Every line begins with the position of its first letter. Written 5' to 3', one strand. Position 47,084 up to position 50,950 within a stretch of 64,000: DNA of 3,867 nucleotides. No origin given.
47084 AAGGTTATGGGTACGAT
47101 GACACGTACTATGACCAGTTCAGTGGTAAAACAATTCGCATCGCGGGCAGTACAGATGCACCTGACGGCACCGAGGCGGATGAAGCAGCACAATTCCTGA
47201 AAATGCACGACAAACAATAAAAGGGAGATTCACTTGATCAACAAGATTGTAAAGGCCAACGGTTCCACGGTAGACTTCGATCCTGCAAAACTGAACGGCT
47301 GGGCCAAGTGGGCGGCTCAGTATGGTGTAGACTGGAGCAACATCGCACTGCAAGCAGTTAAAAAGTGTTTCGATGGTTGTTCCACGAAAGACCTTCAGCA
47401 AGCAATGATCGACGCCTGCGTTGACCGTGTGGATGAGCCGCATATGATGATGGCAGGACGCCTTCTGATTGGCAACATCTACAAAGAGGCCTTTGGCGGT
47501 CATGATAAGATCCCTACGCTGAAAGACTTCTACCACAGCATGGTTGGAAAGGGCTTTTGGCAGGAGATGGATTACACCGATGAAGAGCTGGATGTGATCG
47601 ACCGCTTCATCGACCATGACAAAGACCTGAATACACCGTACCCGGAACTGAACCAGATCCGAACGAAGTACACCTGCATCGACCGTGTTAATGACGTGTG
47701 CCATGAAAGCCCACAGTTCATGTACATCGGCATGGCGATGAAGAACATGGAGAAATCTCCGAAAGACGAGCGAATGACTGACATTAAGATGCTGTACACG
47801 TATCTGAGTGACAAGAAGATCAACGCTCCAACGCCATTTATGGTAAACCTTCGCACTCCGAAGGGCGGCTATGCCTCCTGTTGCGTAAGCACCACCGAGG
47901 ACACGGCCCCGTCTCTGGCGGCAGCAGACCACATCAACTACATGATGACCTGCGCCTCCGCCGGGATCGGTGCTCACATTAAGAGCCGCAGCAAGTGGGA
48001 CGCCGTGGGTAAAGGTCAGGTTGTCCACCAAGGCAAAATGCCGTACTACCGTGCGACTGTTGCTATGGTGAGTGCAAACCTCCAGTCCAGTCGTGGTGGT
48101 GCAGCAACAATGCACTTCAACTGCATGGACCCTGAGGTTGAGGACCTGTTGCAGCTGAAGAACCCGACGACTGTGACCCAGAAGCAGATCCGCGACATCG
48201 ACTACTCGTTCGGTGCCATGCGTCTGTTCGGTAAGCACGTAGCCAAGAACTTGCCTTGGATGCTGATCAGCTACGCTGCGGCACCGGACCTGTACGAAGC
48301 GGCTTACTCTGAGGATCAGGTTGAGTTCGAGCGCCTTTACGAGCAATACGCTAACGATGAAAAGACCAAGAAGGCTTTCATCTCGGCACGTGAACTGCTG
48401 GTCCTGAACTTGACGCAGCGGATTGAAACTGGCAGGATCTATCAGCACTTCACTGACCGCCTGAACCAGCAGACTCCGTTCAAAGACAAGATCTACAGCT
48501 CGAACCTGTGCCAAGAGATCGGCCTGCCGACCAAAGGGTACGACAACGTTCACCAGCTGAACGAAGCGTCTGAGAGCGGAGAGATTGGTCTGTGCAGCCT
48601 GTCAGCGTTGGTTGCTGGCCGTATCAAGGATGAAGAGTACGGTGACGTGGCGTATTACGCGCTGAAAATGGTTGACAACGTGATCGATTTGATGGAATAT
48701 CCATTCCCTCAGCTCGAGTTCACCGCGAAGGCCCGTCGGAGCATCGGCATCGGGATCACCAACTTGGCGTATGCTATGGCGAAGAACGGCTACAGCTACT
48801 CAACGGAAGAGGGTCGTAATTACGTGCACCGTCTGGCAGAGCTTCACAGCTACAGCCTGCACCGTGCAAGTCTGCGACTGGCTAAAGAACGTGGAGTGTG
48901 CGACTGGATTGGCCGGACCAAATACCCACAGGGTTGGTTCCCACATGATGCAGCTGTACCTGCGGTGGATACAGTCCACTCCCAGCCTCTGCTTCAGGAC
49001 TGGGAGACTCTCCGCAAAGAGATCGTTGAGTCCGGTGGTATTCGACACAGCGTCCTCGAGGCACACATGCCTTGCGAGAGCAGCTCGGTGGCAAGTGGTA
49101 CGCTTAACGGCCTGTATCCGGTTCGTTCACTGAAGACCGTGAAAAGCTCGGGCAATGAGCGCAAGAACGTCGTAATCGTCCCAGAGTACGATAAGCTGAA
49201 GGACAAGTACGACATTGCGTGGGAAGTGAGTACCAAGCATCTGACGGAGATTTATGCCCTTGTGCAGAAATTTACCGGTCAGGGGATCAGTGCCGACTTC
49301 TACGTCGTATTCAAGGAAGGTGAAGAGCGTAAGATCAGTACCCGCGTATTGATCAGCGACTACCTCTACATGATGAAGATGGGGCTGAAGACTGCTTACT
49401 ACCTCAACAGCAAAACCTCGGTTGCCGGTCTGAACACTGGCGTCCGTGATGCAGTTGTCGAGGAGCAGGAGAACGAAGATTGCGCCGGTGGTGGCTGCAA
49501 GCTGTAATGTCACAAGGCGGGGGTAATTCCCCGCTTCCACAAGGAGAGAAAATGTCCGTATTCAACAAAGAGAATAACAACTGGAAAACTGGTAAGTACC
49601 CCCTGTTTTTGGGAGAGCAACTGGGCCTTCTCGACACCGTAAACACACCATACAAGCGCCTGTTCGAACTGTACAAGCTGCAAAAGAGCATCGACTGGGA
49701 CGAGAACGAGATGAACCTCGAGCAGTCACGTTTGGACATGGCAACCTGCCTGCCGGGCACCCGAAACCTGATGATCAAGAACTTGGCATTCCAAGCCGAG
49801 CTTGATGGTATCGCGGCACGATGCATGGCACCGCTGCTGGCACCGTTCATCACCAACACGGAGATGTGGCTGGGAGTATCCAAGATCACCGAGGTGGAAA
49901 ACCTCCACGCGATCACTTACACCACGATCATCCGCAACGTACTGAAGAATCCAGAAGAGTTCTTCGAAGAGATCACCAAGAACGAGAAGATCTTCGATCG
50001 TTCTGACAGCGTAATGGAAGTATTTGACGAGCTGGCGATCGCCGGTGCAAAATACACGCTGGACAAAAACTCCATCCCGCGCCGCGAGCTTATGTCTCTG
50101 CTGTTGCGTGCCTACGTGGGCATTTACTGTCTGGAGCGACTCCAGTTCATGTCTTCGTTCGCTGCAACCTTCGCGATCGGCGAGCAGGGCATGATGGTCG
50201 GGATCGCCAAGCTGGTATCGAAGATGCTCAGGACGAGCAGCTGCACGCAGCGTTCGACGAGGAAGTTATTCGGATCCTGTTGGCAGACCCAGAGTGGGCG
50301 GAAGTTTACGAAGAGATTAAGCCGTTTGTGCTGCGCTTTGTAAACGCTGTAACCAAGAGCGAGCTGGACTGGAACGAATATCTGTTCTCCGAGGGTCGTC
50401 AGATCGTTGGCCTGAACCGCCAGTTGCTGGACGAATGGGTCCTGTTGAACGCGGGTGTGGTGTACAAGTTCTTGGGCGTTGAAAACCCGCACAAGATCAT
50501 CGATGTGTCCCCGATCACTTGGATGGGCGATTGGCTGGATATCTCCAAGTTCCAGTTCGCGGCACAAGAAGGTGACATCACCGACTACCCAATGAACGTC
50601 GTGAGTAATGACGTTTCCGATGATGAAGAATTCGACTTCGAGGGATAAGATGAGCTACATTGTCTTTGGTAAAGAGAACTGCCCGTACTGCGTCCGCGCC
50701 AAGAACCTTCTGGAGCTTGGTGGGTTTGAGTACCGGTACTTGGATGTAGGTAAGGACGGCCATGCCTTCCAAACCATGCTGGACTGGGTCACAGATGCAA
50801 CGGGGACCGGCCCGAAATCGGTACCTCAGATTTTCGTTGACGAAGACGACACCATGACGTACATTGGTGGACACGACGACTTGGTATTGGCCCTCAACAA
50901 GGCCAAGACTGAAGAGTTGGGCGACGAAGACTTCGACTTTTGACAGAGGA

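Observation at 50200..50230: nrdB interrupted by a one-base deletion (TT to T) in the middle of the conserved iron-ligand helix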

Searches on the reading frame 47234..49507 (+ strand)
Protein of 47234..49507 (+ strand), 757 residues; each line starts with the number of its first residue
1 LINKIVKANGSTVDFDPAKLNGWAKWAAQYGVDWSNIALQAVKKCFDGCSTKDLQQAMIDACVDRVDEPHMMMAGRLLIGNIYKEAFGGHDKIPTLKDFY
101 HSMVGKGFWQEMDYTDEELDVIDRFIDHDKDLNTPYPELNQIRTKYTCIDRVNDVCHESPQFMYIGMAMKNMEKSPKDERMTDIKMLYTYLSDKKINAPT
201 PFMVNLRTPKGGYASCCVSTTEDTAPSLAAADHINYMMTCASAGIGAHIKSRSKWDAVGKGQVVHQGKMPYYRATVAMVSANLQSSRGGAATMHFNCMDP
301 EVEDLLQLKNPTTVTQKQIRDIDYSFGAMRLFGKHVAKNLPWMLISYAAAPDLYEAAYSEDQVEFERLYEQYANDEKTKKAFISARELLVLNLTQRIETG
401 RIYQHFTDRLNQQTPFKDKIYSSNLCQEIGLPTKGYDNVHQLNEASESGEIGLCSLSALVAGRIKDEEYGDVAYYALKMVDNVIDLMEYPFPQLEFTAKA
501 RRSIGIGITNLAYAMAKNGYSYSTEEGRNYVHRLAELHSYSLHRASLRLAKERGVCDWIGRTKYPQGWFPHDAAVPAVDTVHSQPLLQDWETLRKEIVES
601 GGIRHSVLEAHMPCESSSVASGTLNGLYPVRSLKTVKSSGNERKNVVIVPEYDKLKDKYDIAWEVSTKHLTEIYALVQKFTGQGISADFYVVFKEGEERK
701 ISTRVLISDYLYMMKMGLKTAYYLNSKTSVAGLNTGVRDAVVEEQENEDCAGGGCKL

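Call 43: search_protein_families(library=pfam, proteins=[window:47234-49507:+])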
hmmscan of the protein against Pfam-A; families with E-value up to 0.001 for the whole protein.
window:47234-49507:+ (757 aa): 2 families
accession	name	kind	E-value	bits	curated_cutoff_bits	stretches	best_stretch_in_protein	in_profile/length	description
PF02867.20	Ribonuc_red_lgC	-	2.8e-89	300.6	23.9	1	214-724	1-523/523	Ribonucleotide reductase, barrel domain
PF00317.26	Ribonuc_red_lgN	-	1.5e-08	35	28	1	151-211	20-77/77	Ribonucleotide reductase, all-alpha domain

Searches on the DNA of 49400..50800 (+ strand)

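Call 5: search_dna_similar(query=window:49400-50800:+, collection=phages, mode=near, max_rows=30)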
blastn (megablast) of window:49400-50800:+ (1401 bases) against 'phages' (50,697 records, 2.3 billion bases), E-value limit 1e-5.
Records with a match: 2; places in all: 2; records where one place covers at least 80% of the query: 2.
Best place of each record, by identity: >=99% 1; 80-90% 1.
By first word of the organism name: Serratia 2.
By host as written in the record: Serratia marcescens LVF3 2.
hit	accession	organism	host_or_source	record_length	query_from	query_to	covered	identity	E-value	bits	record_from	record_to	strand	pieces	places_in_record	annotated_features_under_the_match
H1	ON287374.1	Serratia phage vB_SmaM-Kashira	Serratia marcescens LVF3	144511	1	1401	100%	99.8%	0e+0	2571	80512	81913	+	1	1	ribonucleoside-diphosphate reductase I subunit beta | glutaredoxin protein | ribonucleoside-diphosphate reductase I subunit alpha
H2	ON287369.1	Serratia phage vB_SmaM-ChuuTotoro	Serratia marcescens LVF3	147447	1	1384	99%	84.2%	0e+0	1336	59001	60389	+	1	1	ribonucleoside-diphosphate reductase 1 subunit beta | glutaredoxin protein | ribonucleoside-diphosphate reductase 1 subunit alpha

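Call 6: get_annotated_region(hit=H1, flank=3000)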
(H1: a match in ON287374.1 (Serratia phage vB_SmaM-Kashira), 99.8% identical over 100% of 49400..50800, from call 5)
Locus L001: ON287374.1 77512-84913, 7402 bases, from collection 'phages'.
description: Serratia phage vB_SmaM-Kashira, complete genome.
organism: Serratia phage vB_SmaM-Kashira (NCBI taxid 2943834)
taxonomy: Viruses; Duplodnaviria; Heunggongvirae; Uroviricota; Caudoviricetes; Vequintavirinae
host: Serratia marcescens LVF3; source: sewage; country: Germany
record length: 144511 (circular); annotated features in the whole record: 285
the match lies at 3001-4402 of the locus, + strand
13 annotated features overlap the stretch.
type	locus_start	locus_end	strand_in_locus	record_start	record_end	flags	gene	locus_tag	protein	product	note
CDS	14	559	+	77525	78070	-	-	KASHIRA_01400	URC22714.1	hypothetical protein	-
CDS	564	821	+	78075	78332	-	-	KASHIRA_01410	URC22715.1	hypothetical protein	-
CDS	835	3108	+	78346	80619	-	-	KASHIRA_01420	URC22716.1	ribonucleoside-diphosphate reductase I subunit alpha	-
CDS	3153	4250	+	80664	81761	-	-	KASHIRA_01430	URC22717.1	ribonucleoside-diphosphate reductase I subunit beta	-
CDS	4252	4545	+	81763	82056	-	-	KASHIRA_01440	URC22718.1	glutaredoxin protein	-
CDS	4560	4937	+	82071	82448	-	-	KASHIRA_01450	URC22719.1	hypothetical protein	-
CDS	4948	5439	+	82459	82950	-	-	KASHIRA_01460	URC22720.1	endolysin protein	-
CDS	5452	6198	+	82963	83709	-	-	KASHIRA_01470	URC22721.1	PhoH-like protein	-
CDS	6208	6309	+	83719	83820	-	-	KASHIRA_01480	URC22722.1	hypothetical protein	-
CDS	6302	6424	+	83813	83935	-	-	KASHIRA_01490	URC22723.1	hypothetical protein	-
CDS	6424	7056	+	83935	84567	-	-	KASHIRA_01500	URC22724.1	hypothetical protein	-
CDS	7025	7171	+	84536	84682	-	-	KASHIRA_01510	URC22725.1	hypothetical protein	-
CDS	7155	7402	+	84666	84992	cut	-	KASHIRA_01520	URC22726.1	hypothetical protein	-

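Call 7: get_annotated_region(hit=H2, flank=3000)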
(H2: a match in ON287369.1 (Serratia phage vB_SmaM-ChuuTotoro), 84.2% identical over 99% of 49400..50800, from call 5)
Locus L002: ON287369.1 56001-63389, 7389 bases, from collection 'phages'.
description: Serratia phage vB_SmaM-ChuuTotoro, complete genome.
organism: Serratia phage vB_SmaM-ChuuTotoro (NCBI taxid 2943832)
taxonomy: Viruses; Duplodnaviria; Heunggongvirae; Uroviricota; Caudoviricetes; Vequintavirinae
host: Serratia marcescens LVF3; source: sewage; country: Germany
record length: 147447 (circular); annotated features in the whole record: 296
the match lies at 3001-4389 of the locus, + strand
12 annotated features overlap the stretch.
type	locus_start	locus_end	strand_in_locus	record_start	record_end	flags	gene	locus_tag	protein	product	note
CDS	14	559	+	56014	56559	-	-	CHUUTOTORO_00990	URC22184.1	hypothetical protein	-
CDS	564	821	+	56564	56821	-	-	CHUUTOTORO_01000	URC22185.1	hypothetical protein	-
CDS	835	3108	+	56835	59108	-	-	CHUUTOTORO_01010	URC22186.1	ribonucleoside-diphosphate reductase 1 subunit alpha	-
CDS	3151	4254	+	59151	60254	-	-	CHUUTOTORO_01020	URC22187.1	ribonucleoside-diphosphate reductase 1 subunit beta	-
CDS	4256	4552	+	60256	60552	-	-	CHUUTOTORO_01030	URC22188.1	glutaredoxin protein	-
CDS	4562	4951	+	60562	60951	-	-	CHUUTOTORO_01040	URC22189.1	hypothetical protein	-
CDS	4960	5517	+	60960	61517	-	-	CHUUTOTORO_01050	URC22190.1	lysozyme-like protein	-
CDS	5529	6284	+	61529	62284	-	-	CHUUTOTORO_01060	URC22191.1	PhoH-like protein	-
CDS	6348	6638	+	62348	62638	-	-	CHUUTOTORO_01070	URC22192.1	hypothetical protein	-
CDS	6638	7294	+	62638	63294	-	-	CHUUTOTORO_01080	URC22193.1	hypothetical protein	-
CDS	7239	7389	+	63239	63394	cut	-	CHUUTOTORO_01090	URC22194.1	hypothetical protein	-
CDS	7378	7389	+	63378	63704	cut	-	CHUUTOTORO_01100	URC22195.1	hypothetical protein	-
